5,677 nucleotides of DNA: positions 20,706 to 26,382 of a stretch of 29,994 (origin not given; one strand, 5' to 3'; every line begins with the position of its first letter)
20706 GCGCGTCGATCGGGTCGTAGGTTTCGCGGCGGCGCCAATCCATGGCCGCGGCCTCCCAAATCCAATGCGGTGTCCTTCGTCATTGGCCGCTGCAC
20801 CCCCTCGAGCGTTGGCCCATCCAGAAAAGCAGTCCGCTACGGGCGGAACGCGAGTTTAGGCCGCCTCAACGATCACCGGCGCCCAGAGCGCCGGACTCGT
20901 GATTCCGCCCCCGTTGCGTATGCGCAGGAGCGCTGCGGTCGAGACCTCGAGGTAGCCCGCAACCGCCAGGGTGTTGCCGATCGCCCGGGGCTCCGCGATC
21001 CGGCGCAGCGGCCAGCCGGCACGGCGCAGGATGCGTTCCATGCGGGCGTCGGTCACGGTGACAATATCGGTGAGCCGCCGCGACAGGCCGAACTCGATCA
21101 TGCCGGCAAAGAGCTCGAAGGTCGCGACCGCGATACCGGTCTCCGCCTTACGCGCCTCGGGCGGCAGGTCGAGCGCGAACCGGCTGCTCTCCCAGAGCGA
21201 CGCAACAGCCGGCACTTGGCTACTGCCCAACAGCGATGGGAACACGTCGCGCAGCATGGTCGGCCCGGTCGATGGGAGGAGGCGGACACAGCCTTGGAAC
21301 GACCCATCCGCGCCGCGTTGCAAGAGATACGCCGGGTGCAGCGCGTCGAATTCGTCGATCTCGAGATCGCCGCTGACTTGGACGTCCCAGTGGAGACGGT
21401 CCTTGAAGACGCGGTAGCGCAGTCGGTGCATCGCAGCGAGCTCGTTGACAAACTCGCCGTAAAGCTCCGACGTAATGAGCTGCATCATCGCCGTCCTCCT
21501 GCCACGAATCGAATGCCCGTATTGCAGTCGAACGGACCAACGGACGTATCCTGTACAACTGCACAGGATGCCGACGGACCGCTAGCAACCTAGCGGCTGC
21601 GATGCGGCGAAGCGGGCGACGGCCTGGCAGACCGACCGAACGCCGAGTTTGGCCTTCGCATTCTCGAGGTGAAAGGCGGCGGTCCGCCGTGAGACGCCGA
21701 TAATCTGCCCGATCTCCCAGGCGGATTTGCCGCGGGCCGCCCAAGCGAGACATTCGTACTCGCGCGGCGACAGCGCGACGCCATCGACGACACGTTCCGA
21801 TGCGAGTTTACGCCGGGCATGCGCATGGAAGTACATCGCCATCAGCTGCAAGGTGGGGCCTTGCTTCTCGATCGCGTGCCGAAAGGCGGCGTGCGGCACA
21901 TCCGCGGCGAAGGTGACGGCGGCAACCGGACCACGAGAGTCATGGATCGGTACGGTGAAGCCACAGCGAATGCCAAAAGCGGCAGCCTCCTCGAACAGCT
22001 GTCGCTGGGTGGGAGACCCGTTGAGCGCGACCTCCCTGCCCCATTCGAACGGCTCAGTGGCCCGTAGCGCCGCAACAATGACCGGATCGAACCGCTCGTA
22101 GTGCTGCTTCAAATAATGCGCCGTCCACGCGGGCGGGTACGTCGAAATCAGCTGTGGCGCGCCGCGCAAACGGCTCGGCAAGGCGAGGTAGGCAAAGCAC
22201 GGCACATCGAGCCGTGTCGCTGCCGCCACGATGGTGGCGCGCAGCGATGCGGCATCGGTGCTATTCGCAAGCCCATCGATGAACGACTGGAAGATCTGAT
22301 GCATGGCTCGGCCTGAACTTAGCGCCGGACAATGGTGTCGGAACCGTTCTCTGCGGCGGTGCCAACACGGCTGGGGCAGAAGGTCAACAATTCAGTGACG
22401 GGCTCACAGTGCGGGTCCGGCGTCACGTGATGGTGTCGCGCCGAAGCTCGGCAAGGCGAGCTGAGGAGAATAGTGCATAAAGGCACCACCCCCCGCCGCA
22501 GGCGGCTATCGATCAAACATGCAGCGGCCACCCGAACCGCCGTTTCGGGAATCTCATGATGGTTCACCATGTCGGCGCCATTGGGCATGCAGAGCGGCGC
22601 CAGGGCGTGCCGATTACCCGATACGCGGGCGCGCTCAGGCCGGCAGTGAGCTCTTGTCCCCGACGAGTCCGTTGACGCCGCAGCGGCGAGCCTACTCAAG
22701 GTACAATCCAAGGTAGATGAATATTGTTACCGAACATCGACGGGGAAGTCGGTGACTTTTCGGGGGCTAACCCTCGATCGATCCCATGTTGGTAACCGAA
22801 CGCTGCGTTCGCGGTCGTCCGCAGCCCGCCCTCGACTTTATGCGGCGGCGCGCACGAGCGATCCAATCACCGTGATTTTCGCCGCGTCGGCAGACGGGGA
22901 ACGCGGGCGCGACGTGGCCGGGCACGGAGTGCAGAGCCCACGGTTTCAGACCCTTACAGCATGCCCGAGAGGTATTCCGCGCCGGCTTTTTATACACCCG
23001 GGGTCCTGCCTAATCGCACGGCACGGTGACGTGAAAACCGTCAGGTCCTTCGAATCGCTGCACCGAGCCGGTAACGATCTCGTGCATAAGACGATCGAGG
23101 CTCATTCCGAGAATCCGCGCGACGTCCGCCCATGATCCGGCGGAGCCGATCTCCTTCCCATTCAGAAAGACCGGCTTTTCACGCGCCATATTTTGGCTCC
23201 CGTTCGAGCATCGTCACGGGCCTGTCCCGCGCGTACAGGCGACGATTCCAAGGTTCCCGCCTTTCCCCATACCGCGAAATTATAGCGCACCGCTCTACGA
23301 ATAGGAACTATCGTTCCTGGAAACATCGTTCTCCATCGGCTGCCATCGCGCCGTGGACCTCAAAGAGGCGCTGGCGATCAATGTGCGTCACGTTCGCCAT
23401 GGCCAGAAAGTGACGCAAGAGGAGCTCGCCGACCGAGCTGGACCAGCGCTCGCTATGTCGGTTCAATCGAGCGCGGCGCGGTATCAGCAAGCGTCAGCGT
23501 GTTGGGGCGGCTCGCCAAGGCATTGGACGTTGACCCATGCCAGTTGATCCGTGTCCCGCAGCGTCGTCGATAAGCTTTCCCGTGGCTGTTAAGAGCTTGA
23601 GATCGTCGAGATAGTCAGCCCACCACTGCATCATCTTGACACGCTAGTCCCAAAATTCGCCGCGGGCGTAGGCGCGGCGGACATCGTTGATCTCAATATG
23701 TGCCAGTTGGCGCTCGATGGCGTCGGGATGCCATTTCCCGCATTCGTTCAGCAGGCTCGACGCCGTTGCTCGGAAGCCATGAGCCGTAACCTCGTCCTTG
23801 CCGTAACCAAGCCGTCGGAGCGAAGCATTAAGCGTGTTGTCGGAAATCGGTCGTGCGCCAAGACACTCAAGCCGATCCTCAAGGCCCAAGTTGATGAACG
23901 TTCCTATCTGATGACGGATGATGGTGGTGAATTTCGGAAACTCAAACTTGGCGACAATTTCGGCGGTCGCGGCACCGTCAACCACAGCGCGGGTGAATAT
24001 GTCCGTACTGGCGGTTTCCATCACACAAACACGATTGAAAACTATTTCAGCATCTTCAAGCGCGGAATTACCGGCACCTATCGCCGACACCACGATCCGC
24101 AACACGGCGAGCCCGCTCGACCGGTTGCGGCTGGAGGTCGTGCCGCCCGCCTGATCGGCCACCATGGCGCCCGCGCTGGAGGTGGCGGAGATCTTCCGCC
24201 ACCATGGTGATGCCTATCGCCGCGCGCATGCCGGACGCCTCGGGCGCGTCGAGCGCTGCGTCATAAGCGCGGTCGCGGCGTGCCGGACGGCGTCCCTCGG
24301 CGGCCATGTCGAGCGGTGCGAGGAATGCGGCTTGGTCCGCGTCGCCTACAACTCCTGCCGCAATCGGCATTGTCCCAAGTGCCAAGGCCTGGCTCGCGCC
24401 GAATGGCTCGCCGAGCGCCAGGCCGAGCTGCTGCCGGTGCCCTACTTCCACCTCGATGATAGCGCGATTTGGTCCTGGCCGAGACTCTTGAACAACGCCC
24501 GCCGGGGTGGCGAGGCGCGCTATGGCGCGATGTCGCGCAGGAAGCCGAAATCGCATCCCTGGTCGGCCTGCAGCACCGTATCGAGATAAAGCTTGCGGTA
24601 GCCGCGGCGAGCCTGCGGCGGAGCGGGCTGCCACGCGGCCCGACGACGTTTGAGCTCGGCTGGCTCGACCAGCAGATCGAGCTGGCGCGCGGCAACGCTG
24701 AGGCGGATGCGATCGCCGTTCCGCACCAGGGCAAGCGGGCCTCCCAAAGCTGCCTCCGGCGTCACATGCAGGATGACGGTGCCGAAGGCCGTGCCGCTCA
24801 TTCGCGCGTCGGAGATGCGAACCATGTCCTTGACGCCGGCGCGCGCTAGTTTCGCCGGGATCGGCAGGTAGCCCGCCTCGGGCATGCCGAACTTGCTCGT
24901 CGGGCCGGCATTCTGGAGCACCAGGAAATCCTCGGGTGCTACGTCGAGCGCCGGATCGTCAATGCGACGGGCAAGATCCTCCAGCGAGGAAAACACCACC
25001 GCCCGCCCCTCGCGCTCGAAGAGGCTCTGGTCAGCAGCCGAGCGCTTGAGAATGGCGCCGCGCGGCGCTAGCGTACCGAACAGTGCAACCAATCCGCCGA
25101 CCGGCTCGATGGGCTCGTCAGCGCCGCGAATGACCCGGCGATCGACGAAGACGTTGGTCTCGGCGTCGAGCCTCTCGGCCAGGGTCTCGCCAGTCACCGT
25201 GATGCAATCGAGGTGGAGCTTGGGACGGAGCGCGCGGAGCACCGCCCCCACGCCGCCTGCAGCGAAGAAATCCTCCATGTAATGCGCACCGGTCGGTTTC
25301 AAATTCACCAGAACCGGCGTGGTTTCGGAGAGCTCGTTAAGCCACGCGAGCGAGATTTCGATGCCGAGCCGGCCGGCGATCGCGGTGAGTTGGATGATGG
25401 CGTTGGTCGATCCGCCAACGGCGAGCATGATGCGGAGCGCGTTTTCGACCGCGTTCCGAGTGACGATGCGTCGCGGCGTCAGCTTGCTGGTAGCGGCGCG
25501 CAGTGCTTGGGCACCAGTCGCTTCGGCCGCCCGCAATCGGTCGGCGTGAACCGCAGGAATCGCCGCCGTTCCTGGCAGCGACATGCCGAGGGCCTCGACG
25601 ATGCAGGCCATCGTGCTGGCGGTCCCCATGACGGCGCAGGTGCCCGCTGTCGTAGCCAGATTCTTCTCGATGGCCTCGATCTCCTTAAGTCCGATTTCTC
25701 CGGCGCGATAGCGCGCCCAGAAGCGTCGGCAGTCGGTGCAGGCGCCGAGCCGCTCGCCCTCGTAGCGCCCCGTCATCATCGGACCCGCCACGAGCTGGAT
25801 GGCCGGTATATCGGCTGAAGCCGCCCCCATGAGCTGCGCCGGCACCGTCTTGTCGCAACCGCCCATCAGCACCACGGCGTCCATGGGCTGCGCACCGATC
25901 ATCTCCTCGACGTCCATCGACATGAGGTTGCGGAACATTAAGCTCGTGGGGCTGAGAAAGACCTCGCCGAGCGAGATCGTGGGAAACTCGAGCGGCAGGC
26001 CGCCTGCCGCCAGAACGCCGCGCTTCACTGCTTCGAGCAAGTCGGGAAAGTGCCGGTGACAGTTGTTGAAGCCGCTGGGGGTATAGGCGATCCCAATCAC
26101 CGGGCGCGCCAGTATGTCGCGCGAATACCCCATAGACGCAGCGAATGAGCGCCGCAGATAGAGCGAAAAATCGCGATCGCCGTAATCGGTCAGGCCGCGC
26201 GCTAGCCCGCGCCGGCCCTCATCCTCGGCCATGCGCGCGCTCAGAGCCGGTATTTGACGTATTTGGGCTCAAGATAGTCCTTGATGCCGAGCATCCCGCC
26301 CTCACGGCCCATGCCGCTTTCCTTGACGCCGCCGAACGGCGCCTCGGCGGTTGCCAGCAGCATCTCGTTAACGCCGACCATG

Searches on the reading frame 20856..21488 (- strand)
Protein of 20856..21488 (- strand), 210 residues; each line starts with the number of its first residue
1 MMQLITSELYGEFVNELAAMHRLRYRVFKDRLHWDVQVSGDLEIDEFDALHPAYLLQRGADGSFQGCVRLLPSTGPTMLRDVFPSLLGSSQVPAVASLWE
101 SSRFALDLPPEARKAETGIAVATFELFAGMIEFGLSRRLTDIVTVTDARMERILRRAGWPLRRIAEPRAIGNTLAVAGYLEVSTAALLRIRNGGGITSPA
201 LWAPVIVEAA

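Call 30: search_protein_families(library=pfam, proteins=[window:20856-21488:-], max_evalue=0.001)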
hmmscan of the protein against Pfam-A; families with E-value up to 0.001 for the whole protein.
window:20856-21488:- (210 aa): 1 family
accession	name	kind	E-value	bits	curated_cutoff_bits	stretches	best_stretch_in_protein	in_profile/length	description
PF00765.23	Autoind_synth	-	1e-51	175.5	24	1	15-186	8-179/183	Autoinducer synthase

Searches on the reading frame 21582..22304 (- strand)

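Call 30: search_protein_families(library=pfam, proteins=[window:21582-22304:-], max_evalue=0.001)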
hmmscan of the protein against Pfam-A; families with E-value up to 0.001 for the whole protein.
window:21582-22304:- (240 aa): 2 families
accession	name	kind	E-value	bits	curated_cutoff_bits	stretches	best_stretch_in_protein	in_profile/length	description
PF03472.21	Autoind_bind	-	7.7e-31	107.1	23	1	18-162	2-148/149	Autoinducer binding domain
PF00196.25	GerE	-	7.1e-15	54.8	23.5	1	177-230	2-55/57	Bacterial regulatory proteins, luxR family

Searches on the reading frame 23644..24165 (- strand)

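Call 79: search_protein_families(library=pfam, proteins=[window:23644-24165:-], max_evalue=0.001)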
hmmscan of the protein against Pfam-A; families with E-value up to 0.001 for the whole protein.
window:23644-24165:- (173 aa): 1 family
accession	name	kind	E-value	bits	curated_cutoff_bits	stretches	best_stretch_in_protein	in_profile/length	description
PF00589.27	Phage_integrase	-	9.7e-06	25.9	27.1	1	104-168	102-167/172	Phage integrase family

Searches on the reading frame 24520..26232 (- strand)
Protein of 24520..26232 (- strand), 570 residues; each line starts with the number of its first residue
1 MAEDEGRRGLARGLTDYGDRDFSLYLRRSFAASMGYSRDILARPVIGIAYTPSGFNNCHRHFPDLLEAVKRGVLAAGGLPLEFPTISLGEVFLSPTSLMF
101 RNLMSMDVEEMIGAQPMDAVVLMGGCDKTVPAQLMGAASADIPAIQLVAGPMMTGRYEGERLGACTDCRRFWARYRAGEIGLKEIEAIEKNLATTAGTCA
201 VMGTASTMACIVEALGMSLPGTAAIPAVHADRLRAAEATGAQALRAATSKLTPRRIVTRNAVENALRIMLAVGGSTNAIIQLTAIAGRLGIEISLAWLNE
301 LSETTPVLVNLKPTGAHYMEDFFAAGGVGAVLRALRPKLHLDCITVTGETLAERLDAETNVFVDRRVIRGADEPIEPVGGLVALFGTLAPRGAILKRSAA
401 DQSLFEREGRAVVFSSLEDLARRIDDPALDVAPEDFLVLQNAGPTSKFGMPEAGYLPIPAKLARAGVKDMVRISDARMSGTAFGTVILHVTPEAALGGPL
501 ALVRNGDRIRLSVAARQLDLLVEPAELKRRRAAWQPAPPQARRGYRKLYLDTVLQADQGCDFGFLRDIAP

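Call 79: search_protein_families(library=pfam, proteins=[window:24520-26232:-], max_evalue=0.001)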
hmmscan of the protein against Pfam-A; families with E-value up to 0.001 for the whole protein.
window:24520-26232:- (570 aa): 2 families
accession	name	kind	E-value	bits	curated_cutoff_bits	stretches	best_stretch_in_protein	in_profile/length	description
PF00920.27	ILVD_EDD_N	-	1.7e-103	346.5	27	1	43-353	1-315/316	Dihydroxy-acid/6-phosphogluconate dehydratase N-terminal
PF24877.1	ILV_EDD_C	-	1.2e-56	191.7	27.7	1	367-560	2-191/191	Dihydroxy-acid/6-phosphogluconate dehydratase C-terminal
